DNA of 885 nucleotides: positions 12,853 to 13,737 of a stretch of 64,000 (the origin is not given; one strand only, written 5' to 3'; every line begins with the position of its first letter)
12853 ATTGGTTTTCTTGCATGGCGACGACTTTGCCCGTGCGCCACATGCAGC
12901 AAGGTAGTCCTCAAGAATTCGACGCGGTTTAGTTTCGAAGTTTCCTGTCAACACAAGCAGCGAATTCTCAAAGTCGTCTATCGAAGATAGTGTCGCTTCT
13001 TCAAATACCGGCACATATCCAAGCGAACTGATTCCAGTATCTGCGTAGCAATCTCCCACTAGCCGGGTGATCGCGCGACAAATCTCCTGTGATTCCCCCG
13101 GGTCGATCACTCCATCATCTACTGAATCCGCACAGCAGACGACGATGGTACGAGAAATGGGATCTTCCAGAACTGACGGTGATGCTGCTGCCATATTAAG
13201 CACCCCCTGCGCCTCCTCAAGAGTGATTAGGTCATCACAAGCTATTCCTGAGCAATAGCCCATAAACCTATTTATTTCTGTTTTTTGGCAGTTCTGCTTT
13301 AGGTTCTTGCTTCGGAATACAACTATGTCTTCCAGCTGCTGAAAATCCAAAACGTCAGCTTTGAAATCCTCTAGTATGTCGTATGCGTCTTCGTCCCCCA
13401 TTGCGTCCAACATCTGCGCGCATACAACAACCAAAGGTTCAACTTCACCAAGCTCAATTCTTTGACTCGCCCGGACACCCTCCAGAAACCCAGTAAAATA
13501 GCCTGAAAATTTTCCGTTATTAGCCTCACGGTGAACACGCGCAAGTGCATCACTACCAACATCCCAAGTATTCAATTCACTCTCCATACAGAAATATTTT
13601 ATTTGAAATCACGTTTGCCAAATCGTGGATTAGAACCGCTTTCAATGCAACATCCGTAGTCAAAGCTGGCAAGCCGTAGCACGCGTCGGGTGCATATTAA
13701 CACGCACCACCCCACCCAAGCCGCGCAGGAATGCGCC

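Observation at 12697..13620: Single-gene low-GC island: a BRCT-domain protein abutting parE with overlapping stop codons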

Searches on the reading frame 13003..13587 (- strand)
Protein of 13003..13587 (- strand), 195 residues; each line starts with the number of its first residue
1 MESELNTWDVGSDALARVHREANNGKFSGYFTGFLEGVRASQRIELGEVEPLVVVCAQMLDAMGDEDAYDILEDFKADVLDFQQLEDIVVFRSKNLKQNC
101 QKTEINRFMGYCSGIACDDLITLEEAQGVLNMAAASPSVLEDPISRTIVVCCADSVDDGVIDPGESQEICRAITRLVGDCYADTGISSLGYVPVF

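Call 29: search_solved_structures(query=A2, max_evalue=10)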
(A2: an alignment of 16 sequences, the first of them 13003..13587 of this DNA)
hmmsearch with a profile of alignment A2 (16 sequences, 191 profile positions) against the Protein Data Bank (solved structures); distinct sequences matched with E-value up to 10: 1.
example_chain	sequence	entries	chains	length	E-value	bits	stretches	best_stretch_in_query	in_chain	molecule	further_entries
1psy_A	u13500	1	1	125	0.014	18.2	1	118-176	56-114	2S albumin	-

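Call 46: predict_structure(alignment_id=A2)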
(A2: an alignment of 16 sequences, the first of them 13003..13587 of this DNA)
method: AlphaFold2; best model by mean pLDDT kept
length: 195 residues; sequences in the alignment: 16
mean_pLDDT: 76.3   pTM: 0.75
mean pLDDT of the five models: 76.3, 71.5, 71.4, 71.2, 66.4
residues with pLDDT >= 90: 52; 70-90: 69; 50-70: 58; < 50: 16
segments of 3 or more residues with pLDDT < 50: 1-5, 185-195
pLDDT, mean of each block of 10 residues (from residue 1): 47 59 73 87 68 71 69 66 78 82 88 86 94 92 92 95 92 80 51 31
secondary structure, 60 per line:
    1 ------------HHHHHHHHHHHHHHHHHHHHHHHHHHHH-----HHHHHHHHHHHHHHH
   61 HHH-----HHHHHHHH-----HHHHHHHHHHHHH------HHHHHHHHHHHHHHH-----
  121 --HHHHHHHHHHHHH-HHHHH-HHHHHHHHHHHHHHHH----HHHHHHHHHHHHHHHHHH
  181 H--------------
elements in order: H13-40 H46-63 H69-76 H82-94 H101-115 H123-135 H137-141 H143-158 H163-181

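Call 51: fold_search(model_id=the predicted structure, library=pdb)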
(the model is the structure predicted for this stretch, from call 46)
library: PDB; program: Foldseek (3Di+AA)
matches with E <= 10: 76; with E <= 0.001: 0
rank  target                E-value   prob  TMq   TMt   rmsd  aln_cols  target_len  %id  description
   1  2gm8_A                6.6e-01  0.23  0.26  0.24  12.8       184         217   11  TenA Homolog/Thi-4 Thiaminase complexed with product 4-amino-5-hydroxymethyl-2-methylpyrimidine (released 2006-04-18)
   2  5xtr_A                1.0e+00  0.23  0.27  0.23  15.4       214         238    8  Crystal structure of baculoviral sulfhydryl oxidase P33 (R127A, E183A mutant) (released 2017-09-13)
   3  7dvq_V                1.4e+00  0.09  0.19  0.11  16.0       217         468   10  Cryo-EM Structure of the Activated Human Minor Spliceosome (minor Bact Complex) (released 2021-03-31)
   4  5z58_V                1.5e+00  0.09  0.19  0.11  16.0       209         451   10  Cryo-EM structure of a human activated spliceosome (early Bact) at 4.9 angstrom. (released 2018-09-19)
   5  3iq1_B                1.5e+00  0.13  0.21  0.25  15.4       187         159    8  Crystal structure of DPS protein from Vibrio cholerae O1, a member of a broad superfamily of ferritin-like diiron-carb (released 2009-09-08)
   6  1wov_A                1.9e+00  0.07  0.21  0.18  16.5       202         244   11  Crystal structure of heme oxygenase-2 from Synechocystis sp. PCC 6803 in complex with heme (released 2005-03-22)
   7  3iq1_A                1.9e+00  0.10  0.20  0.24  15.7       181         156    9  Crystal structure of DPS protein from Vibrio cholerae O1, a member of a broad superfamily of ferritin-like diiron-carb (released 2009-09-08)
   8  1moj_A                2.0e+00  0.07  0.18  0.19  16.6       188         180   13  Crystal structure of an archaeal dps-homologue from Halobacterium salinarum (released 2004-04-20)
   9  3iq1_C                2.1e+00  0.11  0.21  0.25  15.8       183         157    9  Crystal structure of DPS protein from Vibrio cholerae O1, a member of a broad superfamily of ferritin-like diiron-carb (released 2009-09-08)
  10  3ogh_A                2.1e+00  0.10  0.20  0.25  16.7       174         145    6  Crystal structure of yciE protein from E. coli CFT073, a member of ferritine-like superfamily of diiron-containing fou (released 2010-09-15)
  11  1moj_B                2.1e+00  0.07  0.18  0.20  16.6       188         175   13  Crystal structure of an archaeal dps-homologue from Halobacterium salinarum (released 2004-04-20)
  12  5cwd                  2.8e+00  0.11  0.24  0.26  13.1       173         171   11  Crystal structure of de novo designed helical repeat protein DHR7 (released 2015-12-16)
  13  2qqy                  2.8e+00  0.06  0.16  0.20  16.5       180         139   11  Crystal structure of ferritin like, diiron-carboxylate proteins from Bacillus anthracis str. Ames (released 2007-08-14)
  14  9jpj_K                3.3e+00  0.06  0.19  0.17  15.7       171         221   15  Crystal structure of DhdR in complex with DNA (released 2024-11-06)
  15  6vq6_b                3.8e+00  0.03  0.14  0.14  16.9       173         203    8  Mammalian V-ATPase from rat brain - composite model of rotational state 1 bound to ADP and SidK (built from focused re (released 2020-03-18)
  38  2h5n_B                7.6e+00  0.12  0.29  0.42   6.6       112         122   12  Crystal Structure of Protein of Unknown Function PG1108 from Porphyromonas gingivalis W83 (released 2006-07-25)
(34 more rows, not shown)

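Call 57: search_protein_representatives(alignment_id=A2)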
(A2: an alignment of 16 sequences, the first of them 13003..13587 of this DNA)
Query: 16 sequences, 191 profile positions. Proteins with E-value up to 0.001 (for the whole library): 323; up to 1e-10: 81; up to 1e-30: 34. The best 150 are listed.
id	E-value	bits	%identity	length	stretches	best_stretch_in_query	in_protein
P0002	3.7e-87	307.2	-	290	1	1-191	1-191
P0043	1.7e-77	275.6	-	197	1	1-182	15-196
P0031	9.5e-77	273.2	-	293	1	1-191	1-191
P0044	4.0e-73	261.4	-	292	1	1-191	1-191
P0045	2.5e-61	222.9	-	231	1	14-187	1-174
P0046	6.6e-60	218.3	-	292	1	6-190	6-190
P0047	5.0e-58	212.2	-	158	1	1-146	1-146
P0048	5.3e-52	192.5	-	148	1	1-148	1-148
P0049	1.1e-50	188.2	-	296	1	1-190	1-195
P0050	6.5e-46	172.6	-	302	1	4-190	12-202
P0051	8.4e-46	172.3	-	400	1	3-190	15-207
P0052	6.5e-44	166.1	-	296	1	12-191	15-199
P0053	5.5e-43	163.1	-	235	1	6-190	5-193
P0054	1.1e-42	162.2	-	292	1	5-190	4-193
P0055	1.2e-42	162.0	-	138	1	39-170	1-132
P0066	3.3e-35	137.7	-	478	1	5-190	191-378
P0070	5.3e-32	127.3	-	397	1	3-190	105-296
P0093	3.0e-19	85.7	-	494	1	49-189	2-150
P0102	4.0e-15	72.2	-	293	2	82-183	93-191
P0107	4.0e-14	68.9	-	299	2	81-182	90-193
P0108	4.6e-14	68.7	-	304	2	81-181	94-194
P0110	4.7e-13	65.5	-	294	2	102-174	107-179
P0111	6.5e-13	65.0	-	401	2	89-187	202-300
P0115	2.0e-11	60.1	-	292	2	99-180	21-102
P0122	2.0e-10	56.9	-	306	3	96-167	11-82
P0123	2.0e-10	56.9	-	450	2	96-179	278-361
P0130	1.6e-09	53.9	-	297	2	99-172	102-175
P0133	5.6e-09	52.2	-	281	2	96-173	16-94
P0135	6.2e-09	52.0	-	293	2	101-165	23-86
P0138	9.2e-09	51.5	-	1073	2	100-179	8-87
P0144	2.5e-08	50.0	-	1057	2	104-185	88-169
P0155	7.8e-08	48.4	-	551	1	16-185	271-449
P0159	1.1e-07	47.9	-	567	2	52-166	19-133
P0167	3.2e-07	46.4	-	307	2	100-181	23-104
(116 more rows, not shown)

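Call 59: search_protein_families(library=pfam, proteins=[P0066, P0070, P0051, P0093, P0111, P0123, P0138, P0144, P0155, P0159], max_evalue=0.01)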
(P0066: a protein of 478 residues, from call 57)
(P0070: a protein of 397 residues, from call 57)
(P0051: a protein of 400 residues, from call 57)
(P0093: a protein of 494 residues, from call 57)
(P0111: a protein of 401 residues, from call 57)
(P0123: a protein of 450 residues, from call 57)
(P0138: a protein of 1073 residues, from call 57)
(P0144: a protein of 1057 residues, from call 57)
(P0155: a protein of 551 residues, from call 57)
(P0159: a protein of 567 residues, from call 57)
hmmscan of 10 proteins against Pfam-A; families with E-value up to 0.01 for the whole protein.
P0066 (478 aa): 3 families
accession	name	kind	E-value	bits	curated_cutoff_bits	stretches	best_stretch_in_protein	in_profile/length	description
PF00929.31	RNase_T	-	1e-17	65.6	24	1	7-159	3-163/164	Exonuclease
PF00533.33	BRCT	-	9.3e-08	32.6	21.3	1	388-467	3-75/78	BRCA1 C Terminus (BRCT) domain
PF16473.11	Rv2179c-like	-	3.3e-06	27.4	27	1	5-160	3-173/177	3'-5' exoribonuclease Rv2179c-like domain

P0070 (397 aa): 0 families

P0051 (400 aa): 1 family
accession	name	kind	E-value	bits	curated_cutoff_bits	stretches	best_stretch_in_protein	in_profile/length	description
PF00533.33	BRCT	-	9.9e-10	39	21.3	1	323-398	2-78/78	BRCA1 C Terminus (BRCT) domain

P0093 (494 aa): 1 family
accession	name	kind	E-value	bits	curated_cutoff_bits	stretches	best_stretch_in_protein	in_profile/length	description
PF00533.33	BRCT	-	0.00091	19.9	21.3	0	166-218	8-52/78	BRCA1 C Terminus (BRCT) domain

P0111 (401 aa): 2 families
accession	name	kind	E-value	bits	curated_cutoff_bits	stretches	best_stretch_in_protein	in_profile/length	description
PF00533.33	BRCT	-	7.1e-13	49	21.3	2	1-66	6-72/78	BRCA1 C Terminus (BRCT) domain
PF12738.14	PTCB-BRCT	-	1.2e-08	35.3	22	1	5-65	2-61/63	twin BRCT domain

P0123 (450 aa): 5 families
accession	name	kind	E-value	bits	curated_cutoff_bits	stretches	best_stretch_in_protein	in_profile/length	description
PF00929.31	RNase_T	-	3.4e-23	83.4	24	1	9-163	2-164/164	Exonuclease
PF16473.11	Rv2179c-like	-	7.1e-06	26.3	27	1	9-162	4-172/177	3'-5' exoribonuclease Rv2179c-like domain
PF00533.33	BRCT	-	1.5e-05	25.6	21.3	1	366-445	6-77/78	BRCA1 C Terminus (BRCT) domain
PF04391.17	DUF533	-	0.00047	20.2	29.6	0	246-270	78-102/178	Protein of unknown function (DUF533)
PF05099.18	TerB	-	0.0082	16.9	24.4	0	220-267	56-103/118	Tellurite resistance protein TerB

P0138 (1073 aa): 0 families

P0144 (1057 aa): 0 families

P0155 (551 aa): 0 families

P0159 (567 aa): 0 families

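Call 62: search_protein_families(library=pfam, proteins=[P0102, P0107, P0108, P0110, P0115, P0122, P0130, P0133, P0135, P0167], max_evalue=0.05)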
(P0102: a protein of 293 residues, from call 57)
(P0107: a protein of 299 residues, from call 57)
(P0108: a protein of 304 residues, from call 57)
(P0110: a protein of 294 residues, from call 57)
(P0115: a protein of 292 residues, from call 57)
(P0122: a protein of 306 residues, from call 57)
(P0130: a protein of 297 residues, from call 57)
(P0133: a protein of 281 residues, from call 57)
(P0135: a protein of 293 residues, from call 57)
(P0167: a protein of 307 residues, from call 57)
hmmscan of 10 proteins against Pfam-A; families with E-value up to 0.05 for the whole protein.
P0102 (293 aa): 2 families
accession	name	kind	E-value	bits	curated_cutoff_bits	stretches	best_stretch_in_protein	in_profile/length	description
PF00533.33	BRCT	-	2.5e-06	28.1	21.3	1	210-259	8-52/78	BRCA1 C Terminus (BRCT) domain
PF05099.18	TerB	-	0.0028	18.4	24.4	0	70-106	8-44/118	Tellurite resistance protein TerB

P0107 (299 aa): 3 families
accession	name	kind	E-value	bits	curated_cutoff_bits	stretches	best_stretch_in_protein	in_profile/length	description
PF00533.33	BRCT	-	0.00028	21.5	21.3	1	215-265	10-52/78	BRCA1 C Terminus (BRCT) domain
PF22775.2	GA_3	-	0.0004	21.3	27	0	156-184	26-54/100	GA-like domain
PF08044.16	DUF1707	-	0.0022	18.4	27.6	0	66-92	12-38/53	DUF1707 SHOCT-like domain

P0108 (304 aa): 1 family
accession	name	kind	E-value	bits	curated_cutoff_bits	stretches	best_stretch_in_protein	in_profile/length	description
PF00533.33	BRCT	-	0.0041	17.8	21.3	1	221-267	11-52/78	BRCA1 C Terminus (BRCT) domain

P0110 (294 aa): 6 families
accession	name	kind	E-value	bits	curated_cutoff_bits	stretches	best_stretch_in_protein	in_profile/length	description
PF00533.33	BRCT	-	7.6e-10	39.3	21.3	1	200-260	2-52/78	BRCA1 C Terminus (BRCT) domain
PF12738.14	PTCB-BRCT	-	0.00018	21.8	22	1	216-271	7-53/63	twin BRCT domain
PF05099.18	TerB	-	0.00051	20.7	24.4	0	118-144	14-40/118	Tellurite resistance protein TerB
PF19963.4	VMAP-M1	-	0.013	16.5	25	0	21-52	51-82/113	vWA-MoxR associated protein middle region (VMAP-M) 1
PF22888.1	FIMAH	-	0.016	16.2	24.8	0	30-54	9-33/81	FIMAH domain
PF16589.12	BRCT_2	-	0.016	16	27.3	1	221-250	18-47/86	BRCT domain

P0115 (292 aa): 3 families
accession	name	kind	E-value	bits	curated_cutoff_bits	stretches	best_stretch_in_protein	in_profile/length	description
PF16589.12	BRCT_2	-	0.0024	18.6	27.3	1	204-257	3-56/86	BRCT domain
PF03498.20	CDtoxinA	-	0.022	14.8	22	0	122-174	4-56/149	Cytolethal distending toxin A/C domain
PF00533.33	BRCT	-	0.04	14.6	21.3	0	202-253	4-56/78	BRCA1 C Terminus (BRCT) domain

P0122 (306 aa): 4 families
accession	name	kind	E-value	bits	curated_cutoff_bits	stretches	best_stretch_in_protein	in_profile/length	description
PF00533.33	BRCT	-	1.9e-09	38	21.3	1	216-280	6-62/78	BRCA1 C Terminus (BRCT) domain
PF16589.12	BRCT_2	-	0.00079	20.1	27.3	1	216-269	3-56/86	BRCT domain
PF12738.14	PTCB-BRCT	-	0.02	15.3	22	1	221-268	3-49/63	twin BRCT domain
PF04391.17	DUF533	-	0.021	14.8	29.6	0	62-86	77-101/178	Protein of unknown function (DUF533)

P0130 (297 aa): 2 families
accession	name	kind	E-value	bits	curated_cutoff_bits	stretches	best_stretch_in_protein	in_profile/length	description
PF00533.33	BRCT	-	9.8e-08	32.6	21.3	1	210-259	8-54/78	BRCA1 C Terminus (BRCT) domain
PF05099.18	TerB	-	0.0027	18.4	24.4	0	22-130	7-101/118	Tellurite resistance protein TerB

P0133 (281 aa): 4 families
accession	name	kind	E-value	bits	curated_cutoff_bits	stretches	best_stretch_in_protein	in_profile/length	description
PF00533.33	BRCT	-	2.2e-05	25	21.3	1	195-274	5-71/78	BRCA1 C Terminus (BRCT) domain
PF22185.1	AF_0924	-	0.00042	20.7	27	1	81-171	10-99/117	Uncharacterized protein AF_0924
PF12738.14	PTCB-BRCT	-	0.0063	16.9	22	1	212-249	13-50/63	twin BRCT domain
PF16589.12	BRCT_2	-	0.0099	16.6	27.3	1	196-248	3-55/86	BRCT domain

P0135 (293 aa): 3 families
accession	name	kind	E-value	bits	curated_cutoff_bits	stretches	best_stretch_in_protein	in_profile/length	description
PF00533.33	BRCT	-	1.7e-10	41.4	21.3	1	205-259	3-58/78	BRCA1 C Terminus (BRCT) domain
PF12738.14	PTCB-BRCT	-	0.011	16.2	22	1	214-254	4-43/63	twin BRCT domain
PF04391.17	DUF533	-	0.015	15.4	29.6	0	24-52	72-100/178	Protein of unknown function (DUF533)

P0167 (307 aa): 4 families
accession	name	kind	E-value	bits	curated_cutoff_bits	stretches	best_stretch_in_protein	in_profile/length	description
PF04391.17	DUF533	-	8.2e-09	35.7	29.6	1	153-179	76-102/178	Protein of unknown function (DUF533)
PF00533.33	BRCT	-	0.011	16.4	21.3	1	210-258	5-55/78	BRCA1 C Terminus (BRCT) domain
PF08044.16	DUF1707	-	0.026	15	27.6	0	68-84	12-28/53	DUF1707 SHOCT-like domain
PF05099.18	TerB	-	0.034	14.9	24.4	0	151-176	78-103/118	Tellurite resistance protein TerB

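Call 63: find_encoding_contigs(protein=P0066, flank=6000, max_places=3)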
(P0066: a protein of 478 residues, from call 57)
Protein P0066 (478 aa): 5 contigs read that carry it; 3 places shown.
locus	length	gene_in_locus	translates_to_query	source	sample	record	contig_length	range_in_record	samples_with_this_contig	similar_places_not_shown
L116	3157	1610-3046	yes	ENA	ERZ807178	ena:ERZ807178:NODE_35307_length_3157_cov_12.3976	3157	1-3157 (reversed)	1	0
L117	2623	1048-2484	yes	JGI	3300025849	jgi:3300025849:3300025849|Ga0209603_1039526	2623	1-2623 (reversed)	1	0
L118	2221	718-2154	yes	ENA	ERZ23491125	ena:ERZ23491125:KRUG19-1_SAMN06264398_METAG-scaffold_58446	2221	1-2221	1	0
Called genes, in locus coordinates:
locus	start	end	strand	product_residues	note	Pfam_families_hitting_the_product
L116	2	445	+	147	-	?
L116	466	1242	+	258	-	PF02167:Cytochrom_C1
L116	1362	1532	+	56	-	-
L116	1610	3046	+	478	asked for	PF00929:RNase_T, PF16473:Rv2179c-like (faint), PF00533:BRCT (weak)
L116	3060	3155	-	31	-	?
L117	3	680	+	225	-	?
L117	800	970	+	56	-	-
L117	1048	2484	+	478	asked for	PF00929:RNase_T, PF16473:Rv2179c-like (faint), PF00533:BRCT (weak)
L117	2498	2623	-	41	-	?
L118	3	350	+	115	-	?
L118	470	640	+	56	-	-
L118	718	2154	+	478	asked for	PF00929:RNase_T, PF16473:Rv2179c-like (faint), PF00533:BRCT (weak)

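Call 65: find_encoding_contigs(protein=P0110, flank=6000, max_places=3)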
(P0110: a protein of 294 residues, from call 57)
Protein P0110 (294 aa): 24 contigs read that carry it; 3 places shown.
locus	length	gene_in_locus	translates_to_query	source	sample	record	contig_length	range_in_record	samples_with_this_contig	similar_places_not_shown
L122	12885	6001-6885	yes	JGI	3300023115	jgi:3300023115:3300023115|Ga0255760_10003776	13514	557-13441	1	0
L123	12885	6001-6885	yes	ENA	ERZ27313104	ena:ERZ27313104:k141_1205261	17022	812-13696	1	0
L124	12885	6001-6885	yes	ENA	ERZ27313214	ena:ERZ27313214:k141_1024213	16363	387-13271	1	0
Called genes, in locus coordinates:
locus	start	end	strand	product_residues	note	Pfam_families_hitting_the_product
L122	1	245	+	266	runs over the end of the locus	?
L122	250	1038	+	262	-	PF00106:adh_short, PF08659:KR, PF13561:adh_short_C2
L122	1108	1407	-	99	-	PF01355:HIPIP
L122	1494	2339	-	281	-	PF00378:ECH_1, PF16113:ECH_2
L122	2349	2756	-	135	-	PF01124:MAPEG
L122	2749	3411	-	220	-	PF02798:GST_N, PF13409:GST_N_2, PF13417:GST_N_3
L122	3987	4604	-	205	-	PF02798:GST_N, PF13417:GST_N_3 (weak), PF13409:GST_N_2, PF13410:GST_C_2 (faint)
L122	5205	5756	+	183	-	PF18602:Rap1a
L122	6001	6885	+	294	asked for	PF00533:BRCT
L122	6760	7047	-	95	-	-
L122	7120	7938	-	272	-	PF14497:GST_C_3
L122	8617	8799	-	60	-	-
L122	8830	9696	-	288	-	PF00149:Metallophos, PF12850:Metallophos_2 (weak)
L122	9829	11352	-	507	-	-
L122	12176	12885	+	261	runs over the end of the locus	?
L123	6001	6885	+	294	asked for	PF00533:BRCT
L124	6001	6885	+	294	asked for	PF00533:BRCT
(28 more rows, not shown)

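Call 66: find_encoding_contigs(protein=P0167, flank=6000, max_places=3)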
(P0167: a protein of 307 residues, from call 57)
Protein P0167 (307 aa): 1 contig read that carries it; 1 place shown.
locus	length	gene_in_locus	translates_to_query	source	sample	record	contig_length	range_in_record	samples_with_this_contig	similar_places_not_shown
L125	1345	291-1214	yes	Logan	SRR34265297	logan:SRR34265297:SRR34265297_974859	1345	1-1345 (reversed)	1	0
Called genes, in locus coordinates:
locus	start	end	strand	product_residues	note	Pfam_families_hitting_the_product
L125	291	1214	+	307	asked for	PF04391:DUF533 (faint)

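Call 67: find_encoding_contigs(protein=P0123, flank=6000, max_places=3)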
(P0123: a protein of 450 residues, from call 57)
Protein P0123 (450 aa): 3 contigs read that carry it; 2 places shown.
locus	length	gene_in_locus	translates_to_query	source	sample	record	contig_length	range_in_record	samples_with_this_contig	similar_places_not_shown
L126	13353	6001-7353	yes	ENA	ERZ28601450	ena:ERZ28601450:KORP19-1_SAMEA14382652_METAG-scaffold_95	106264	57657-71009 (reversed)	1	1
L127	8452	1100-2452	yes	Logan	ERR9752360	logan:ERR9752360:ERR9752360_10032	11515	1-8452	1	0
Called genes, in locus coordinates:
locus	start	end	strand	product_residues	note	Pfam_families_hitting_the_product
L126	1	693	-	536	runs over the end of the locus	-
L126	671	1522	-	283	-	PF13392:HNH_3 (weak)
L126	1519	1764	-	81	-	-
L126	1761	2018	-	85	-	-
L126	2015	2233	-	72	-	-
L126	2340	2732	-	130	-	PF14297:Lin1244_N (weak)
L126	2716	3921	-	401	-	PF00589:Phage_integrase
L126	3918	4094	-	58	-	-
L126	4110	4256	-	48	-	-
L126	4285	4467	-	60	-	-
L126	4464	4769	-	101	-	-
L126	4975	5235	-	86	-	-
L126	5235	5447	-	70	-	PF13560:HTH_31, PF01381:HTH_3, PF12844:HTH_19 (weak), PF13412:HTH_24 (weak), PF13443:HTH_26 (weak)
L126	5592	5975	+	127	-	PF01381:HTH_3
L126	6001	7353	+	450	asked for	PF00929:RNase_T, PF16473:Rv2179c-like (faint), PF00533:BRCT (faint)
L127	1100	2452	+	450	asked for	PF00929:RNase_T, PF16473:Rv2179c-like (faint), PF00533:BRCT (faint)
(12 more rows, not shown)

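Call 77: search_protein_families(library=phrogs, proteins=[P0123, P0066], max_evalue=0.01)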
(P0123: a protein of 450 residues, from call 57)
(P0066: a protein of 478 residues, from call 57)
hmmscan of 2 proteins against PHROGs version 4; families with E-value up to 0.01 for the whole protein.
P0123 (450 aa): 6 families
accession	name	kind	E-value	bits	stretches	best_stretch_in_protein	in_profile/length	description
phrog_3989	-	unknown function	1.4e-50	173.2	1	191-447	10-288/296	-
phrog_192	-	DNA, RNA and nucleotide metabolism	4.4e-37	129.3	1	3-170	104-274/397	DNA polymerase exonuclease subunit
phrog_14632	-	DNA, RNA and nucleotide metabolism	2.1e-07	31.1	1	33-163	111-239/380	DNA polymerase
phrog_17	-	DNA, RNA and nucleotide metabolism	3.4e-07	29.6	1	7-167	672-825/1445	DNA polymerase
phrog_3869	-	DNA, RNA and nucleotide metabolism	2.2e-06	27.5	1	301-411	507-626/656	NAD-dependent DNA ligase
phrog_3498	-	DNA, RNA and nucleotide metabolism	0.0022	18.8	1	278-412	95-225/256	NAD-dependent DNA ligase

P0066 (478 aa): 5 families
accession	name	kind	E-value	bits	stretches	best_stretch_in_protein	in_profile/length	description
phrog_192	-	DNA, RNA and nucleotide metabolism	4.3e-34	119.5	1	1-246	105-342/397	DNA polymerase exonuclease subunit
phrog_3989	-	unknown function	3.1e-31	109.7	1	200-469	8-286/296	-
phrog_14632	-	DNA, RNA and nucleotide metabolism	1.9e-11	44.3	1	3-176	83-255/380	DNA polymerase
phrog_3869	-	DNA, RNA and nucleotide metabolism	2.5e-07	30.6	1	387-454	577-644/656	NAD-dependent DNA ligase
phrog_3498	-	DNA, RNA and nucleotide metabolism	3.2e-05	24.8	1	388-460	175-253/256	NAD-dependent DNA ligase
